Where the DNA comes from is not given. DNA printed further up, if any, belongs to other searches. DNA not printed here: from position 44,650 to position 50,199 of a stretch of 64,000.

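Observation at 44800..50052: Surface protein with a cohesin-like module, ~17 cadherin-like repeats and a C-terminal membrane anchor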

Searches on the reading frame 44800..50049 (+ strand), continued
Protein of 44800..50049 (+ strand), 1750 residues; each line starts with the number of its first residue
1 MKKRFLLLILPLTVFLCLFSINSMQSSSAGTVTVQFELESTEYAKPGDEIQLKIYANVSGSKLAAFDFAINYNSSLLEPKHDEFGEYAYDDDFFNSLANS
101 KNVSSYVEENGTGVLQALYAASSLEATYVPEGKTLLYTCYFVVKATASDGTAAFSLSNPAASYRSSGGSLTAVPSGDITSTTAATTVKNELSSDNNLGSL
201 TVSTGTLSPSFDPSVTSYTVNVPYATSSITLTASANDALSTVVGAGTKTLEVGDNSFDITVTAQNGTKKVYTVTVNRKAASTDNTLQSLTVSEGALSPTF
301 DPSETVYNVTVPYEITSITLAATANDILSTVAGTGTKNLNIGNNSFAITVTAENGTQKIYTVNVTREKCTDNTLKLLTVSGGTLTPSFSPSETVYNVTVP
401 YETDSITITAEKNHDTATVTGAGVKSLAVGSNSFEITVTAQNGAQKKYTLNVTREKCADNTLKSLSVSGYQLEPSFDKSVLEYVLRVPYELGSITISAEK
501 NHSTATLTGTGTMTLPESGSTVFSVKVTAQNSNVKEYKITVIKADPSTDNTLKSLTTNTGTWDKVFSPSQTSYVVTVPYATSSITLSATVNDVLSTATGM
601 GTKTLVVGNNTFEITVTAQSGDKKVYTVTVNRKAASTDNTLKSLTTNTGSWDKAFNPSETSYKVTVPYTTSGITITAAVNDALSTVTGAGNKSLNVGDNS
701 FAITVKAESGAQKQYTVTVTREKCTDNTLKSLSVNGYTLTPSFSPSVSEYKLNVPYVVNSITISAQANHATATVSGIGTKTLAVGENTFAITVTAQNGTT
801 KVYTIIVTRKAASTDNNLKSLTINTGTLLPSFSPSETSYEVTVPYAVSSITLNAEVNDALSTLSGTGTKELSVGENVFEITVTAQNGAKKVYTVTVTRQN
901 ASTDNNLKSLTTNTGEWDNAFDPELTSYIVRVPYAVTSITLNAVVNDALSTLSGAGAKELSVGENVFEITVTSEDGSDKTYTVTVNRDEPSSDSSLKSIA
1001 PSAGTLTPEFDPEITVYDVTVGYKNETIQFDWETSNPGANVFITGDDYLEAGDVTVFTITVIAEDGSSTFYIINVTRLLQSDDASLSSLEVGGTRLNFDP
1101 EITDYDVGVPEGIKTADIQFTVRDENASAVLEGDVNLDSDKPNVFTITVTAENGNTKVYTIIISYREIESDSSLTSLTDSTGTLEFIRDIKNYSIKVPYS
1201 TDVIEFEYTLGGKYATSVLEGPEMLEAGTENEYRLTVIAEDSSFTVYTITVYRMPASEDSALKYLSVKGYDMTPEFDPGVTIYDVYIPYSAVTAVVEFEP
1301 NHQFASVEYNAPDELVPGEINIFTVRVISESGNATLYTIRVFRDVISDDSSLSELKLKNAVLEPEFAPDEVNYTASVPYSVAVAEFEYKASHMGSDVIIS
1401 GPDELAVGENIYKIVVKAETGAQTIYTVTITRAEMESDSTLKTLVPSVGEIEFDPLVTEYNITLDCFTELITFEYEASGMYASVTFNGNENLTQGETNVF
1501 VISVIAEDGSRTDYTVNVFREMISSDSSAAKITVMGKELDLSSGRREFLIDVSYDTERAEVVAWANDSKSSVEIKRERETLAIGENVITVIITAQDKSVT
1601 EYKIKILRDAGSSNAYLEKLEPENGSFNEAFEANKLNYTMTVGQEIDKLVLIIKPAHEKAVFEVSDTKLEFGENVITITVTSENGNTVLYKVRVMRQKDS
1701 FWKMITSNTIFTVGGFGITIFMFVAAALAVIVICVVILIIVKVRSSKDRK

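Call 15: find_homologous_proteins(query=window:44800-50049:+)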
Query window:44800-50049:+ (1750 aa): 739 proteins with E <= 0.001 among 8000 candidates; the best 120 are listed.
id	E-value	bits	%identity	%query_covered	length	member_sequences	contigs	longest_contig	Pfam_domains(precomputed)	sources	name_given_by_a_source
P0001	0.0e+0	3653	98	100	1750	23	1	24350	PF12733.14,PF00963.25,PF14873.12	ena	-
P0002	0.0e+0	3352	91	99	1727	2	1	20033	PF12733.14,PF00963.25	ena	-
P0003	0.0e+0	1952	57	100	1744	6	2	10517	PF12733.14,PF00963.25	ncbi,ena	-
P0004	0.0e+0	1948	58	84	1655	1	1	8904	PF12733.14,PF00963.25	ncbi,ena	-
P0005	0.0e+0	1798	57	84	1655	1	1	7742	PF12733.14,PF00963.25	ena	-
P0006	0.0e+0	1332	44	93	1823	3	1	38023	PF12733.14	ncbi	-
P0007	0.0e+0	1309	34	87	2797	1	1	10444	PF12733.14,PF16532.13,PF18962.8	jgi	jgi:hypothetical protein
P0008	0.0e+0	1263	38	100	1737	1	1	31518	PF12733.14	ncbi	-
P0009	0.0e+0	1226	31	91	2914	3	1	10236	PF12733.14,PF21461.4,PF12810.14,PF02368.25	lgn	-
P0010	0.0e+0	1155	35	86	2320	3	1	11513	PF12733.14,PF16410.11,PF00404.25,PF13778.13,PF14873.12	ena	-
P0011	0.0e+0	1122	33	86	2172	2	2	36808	PF12733.14,PF00404.25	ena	-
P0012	0.0e+0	1075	38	71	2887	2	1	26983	PF12733.14,PF22957.3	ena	-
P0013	0.0e+0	1048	32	86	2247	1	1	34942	PF12733.14,PF00404.25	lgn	-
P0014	0.0e+0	1023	33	86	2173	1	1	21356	PF12733.14,PF00404.25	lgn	-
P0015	1.7e-294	998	30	87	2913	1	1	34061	PF12733.14,PF06905.19,PF12810.14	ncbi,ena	-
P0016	2.8e-291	988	40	78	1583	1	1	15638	PF12733.14,PF05866.17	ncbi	-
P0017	5.1e-288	977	41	64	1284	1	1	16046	PF12733.14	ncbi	-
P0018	1.2e-285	969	35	86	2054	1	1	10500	PF12733.14,PF16410.11,PF00404.25,PF13778.13,PF14873.12,PF08241.19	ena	-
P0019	2.1e-285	968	35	86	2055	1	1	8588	PF12733.14,PF19755.5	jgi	jgi:hypothetical protein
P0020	3.0e-285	968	40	80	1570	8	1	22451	PF12733.14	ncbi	-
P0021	2.1e-284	965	32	97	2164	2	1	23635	PF12733.14,PF00404.25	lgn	-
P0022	6.9e-284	963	30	85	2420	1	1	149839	PF12733.14,PF01551.30,PF12810.14,PF13620.13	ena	-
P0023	7.3e-284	963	33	83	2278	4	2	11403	PF12733.14,PF00404.25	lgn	-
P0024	1.5e-283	962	37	71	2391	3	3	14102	PF12733.14,PF16410.11,PF00404.25,PF14873.12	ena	-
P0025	4.3e-281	954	32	89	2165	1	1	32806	PF12733.14,PF00404.25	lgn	-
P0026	2.0e-278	945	30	97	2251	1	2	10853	PF12733.14,PF00404.25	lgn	-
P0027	4.6e-277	941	34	87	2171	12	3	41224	PF12733.14,PF00404.25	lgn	-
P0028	1.8e-275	935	32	96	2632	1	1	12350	PF12733.14,PF00404.25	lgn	-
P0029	2.5e-273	928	40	69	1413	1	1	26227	PF12733.14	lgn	-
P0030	3.7e-272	924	33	82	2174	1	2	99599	PF12733.14,PF00404.25,PF18116.8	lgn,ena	-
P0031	5.2e-272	924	30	87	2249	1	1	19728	PF12733.14,PF00404.25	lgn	-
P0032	8.0e-271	920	40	78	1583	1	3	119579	PF12733.14,PF00963.25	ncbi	-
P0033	4.0e-269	914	34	71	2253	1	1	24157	PF12733.14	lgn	-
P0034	4.0e-268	911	32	97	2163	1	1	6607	PF12733.14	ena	-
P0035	2.4e-265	902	34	71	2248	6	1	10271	PF12733.14,PF00404.25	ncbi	-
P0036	1.3e-264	899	33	87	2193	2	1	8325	PF12733.14,PF00404.25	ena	-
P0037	2.5e-264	898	32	95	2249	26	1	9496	PF12733.14,PF00404.25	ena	-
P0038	3.0e-263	895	34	86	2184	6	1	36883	PF12733.14,PF00404.25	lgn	-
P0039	1.2e-262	893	29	80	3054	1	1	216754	PF12733.14,PF13306.13,PF16410.11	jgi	jgi:tRNA threonylcarbamoyladenosine modification (KEOPS) complex Pcc1 subunit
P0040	3.1e-262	891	33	86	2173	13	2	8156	PF12733.14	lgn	-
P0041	8.7e-258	877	33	86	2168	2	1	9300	PF12733.14,PF00404.25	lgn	-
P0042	1.2e-257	876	31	87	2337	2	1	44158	PF12733.14,PF01551.30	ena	-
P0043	4.0e-257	874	32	95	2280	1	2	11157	PF12733.14,PF00404.25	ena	-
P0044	3.3e-256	871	32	89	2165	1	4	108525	PF12733.14,PF00404.25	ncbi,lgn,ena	-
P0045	3.4e-256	871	32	87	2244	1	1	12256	PF12733.14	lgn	-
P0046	6.5e-256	870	33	86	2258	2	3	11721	PF12733.14,PF00404.25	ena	-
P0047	9.7e-255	867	31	97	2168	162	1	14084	PF12733.14,PF00404.25,PF18116.8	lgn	-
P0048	3.5e-254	865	32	94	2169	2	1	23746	PF12733.14,PF18116.8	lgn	-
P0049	5.6e-254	864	32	95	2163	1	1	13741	PF12733.14,PF00404.25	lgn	-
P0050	5.9e-254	864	28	87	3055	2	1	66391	PF12733.14,PF12810.14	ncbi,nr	ncbi:MAG: cadherin-like beta sandwich domain-containing protein, partial [Bacilli bacterium]|nr:cadh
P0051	1.1e-253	863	32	97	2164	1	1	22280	PF12733.14,PF00404.25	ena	-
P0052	1.4e-253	863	33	95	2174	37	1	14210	PF12733.14,PF00404.25,PF18116.8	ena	-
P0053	1.6e-253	863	33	86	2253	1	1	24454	PF12733.14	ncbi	-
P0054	9.4e-253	860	30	95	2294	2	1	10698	PF12733.14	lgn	-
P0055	7.1e-252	857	32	86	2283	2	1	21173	PF12733.14,PF00404.25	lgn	-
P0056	7.8e-251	854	35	81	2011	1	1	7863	PF12733.14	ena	-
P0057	3.9e-250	851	34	86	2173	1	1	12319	PF12733.14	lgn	-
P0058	2.5e-249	849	33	86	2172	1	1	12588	PF12733.14,PF00404.25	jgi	-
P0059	4.0e-248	845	33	89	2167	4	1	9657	PF12733.14,PF00404.25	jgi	-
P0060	5.4e-248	844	34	71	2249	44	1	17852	PF12733.14,PF00404.25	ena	-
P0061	2.1e-247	842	32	71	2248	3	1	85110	PF12733.14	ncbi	-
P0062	2.8e-247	842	33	86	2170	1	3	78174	PF12733.14,PF00404.25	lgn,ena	-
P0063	3.5e-247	842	33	86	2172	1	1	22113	PF12733.14,PF00404.25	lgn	-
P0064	5.0e-247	841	31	97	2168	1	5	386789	PF12733.14,PF00404.25,PF18116.8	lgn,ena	-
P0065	8.0e-247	840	31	86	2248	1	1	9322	PF12733.14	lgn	-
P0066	7.0e-246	837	33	90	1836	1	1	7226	PF12733.14,PF16410.11,PF15616.12,PF19755.5,PF13778.13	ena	-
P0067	5.6e-245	834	34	73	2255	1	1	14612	PF12733.14,PF00404.25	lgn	-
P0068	4.1e-244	831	32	97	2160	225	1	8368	PF12733.14,PF00404.25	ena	-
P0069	5.6e-244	831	31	97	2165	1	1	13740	PF12733.14,PF00404.25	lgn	-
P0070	3.4e-243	828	33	86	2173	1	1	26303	PF12733.14,PF00404.25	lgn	-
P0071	1.5e-242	826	33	89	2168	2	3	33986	PF12733.14,PF00404.25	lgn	-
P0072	3.0e-242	825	30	86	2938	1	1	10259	PF12733.14,PF06905.19,PF12810.14,PF02368.25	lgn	-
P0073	1.0e-241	823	33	87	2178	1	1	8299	PF12733.14,PF13306.13,PF16410.11,PF18962.8,PF19755.5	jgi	jgi:hypothetical protein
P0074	2.2e-241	822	30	96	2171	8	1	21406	PF12733.14,PF00404.25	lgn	-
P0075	7.5e-240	817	32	86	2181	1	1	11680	PF12733.14,PF00404.25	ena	-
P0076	1.1e-238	813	31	87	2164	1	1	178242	PF12733.14,PF00404.25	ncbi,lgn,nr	ncbi:MAG: cadherin-like beta sandwich domain-containing protein [Bacilli bacterium]|nr:cadherin-like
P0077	1.4e-238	813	36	87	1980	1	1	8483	PF12733.14,PF13306.13,PF18962.8,PF19755.5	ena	-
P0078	6.2e-238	811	33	89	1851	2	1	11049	PF12733.14,PF00404.25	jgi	-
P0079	1.3e-236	807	29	85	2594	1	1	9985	PF12733.14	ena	-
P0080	3.4e-236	805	34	86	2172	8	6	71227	PF12733.14,PF00404.25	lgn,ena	-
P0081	1.5e-235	803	31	98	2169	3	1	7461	PF12733.14,PF00404.25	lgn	-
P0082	3.0e-233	795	29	85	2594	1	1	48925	PF12733.14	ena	-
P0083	2.5e-232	792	29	85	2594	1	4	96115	PF12733.14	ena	-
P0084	4.8e-232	791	34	67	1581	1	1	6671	PF12733.14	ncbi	-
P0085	1.5e-229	783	29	85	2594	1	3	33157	PF12733.14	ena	-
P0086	3.1e-229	782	34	67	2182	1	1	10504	PF12733.14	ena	-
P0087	3.2e-229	782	29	85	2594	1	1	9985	PF12733.14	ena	-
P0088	1.0e-228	780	29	85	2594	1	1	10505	PF12733.14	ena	-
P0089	2.3e-228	779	29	85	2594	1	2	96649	PF12733.14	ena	-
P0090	4.7e-228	778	31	89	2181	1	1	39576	PF12733.14,PF00404.25,PF18116.8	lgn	-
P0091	1.8e-227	776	30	85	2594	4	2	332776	PF12733.14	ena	-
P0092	4.3e-227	775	29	85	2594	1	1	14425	PF12733.14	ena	-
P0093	6.7e-227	774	39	53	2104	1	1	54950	PF12733.14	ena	-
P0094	8.0e-227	774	29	85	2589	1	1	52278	PF12733.14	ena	-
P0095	4.3e-226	772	29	85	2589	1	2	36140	PF12733.14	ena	-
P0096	5.0e-226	771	29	97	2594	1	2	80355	PF12733.14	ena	-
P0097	2.9e-225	769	29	85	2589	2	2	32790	PF12733.14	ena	-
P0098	7.3e-225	768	31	95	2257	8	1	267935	PF12733.14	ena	-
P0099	1.2e-223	764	39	52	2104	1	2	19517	PF12733.14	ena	-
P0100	3.6e-221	755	31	79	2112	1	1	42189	PF12733.14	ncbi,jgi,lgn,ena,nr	ncbi:cadherin-like beta sandwich domain-containing protein [Candidatus Saccharibacteria bacterium]|n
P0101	3.9e-220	752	29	90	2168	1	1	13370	PF12733.14,PF01551.30,PF12810.14,PF13620.13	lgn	-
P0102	3.5e-218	745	31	88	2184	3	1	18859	PF12733.14,PF00404.25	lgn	-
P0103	1.3e-217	743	29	85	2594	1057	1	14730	PF12733.14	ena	-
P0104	4.8e-215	735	29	85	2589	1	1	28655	PF12733.14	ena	-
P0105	1.3e-214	734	30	88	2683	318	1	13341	PF12733.14,PF01551.30,PF12810.14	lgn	-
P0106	1.7e-214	733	29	85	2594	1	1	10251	PF12733.14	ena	-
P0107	1.5e-212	727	29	85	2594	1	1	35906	PF12733.14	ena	-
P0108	3.1e-212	726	29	87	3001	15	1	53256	PF12733.14,PF00404.25,PF12810.14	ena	-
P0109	6.7e-212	725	30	85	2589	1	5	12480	PF12733.14,PF00404.25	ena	-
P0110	7.3e-212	724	37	71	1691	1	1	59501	PF12733.14,PF00404.25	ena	-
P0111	7.9e-212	724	30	85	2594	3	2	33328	PF12733.14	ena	-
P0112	4.8e-211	722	30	85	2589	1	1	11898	PF12733.14,PF00404.25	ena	-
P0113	8.2e-211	721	41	61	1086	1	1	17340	PF12733.14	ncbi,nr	ncbi:MAG: cadherin-like beta sandwich domain-containing protein, partial [Clostridiales bacterium]|n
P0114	1.9e-210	720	28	83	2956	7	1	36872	PF12733.14,PF00404.25,PF12810.14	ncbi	-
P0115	2.2e-210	720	29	85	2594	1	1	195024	PF12733.14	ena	-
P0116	4.0e-210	719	29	85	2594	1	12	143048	PF12733.14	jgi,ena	-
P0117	5.3e-209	715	29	89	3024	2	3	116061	PF12733.14,PF00404.25,PF06905.19,PF12810.14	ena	-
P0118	1.8e-208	713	29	85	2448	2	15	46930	PF12733.14,PF26182.1,PF00404.25,PF12810.14,PF02368.25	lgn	-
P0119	3.7e-208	712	30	85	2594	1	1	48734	PF12733.14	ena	-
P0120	2.7e-207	709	29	85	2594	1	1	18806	PF12733.14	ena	-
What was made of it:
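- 44800..50052 (+): CDS of the 1750-aa surface protein (stop codon included). Homologues P0001 (98% identity, 1750 aa) and P0003 (57% identity) were found in call 15.
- On Cohesin domain (Pfam PF00963): It is precomputed as PF00963 for homologues P0001-P0005 (call 15).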
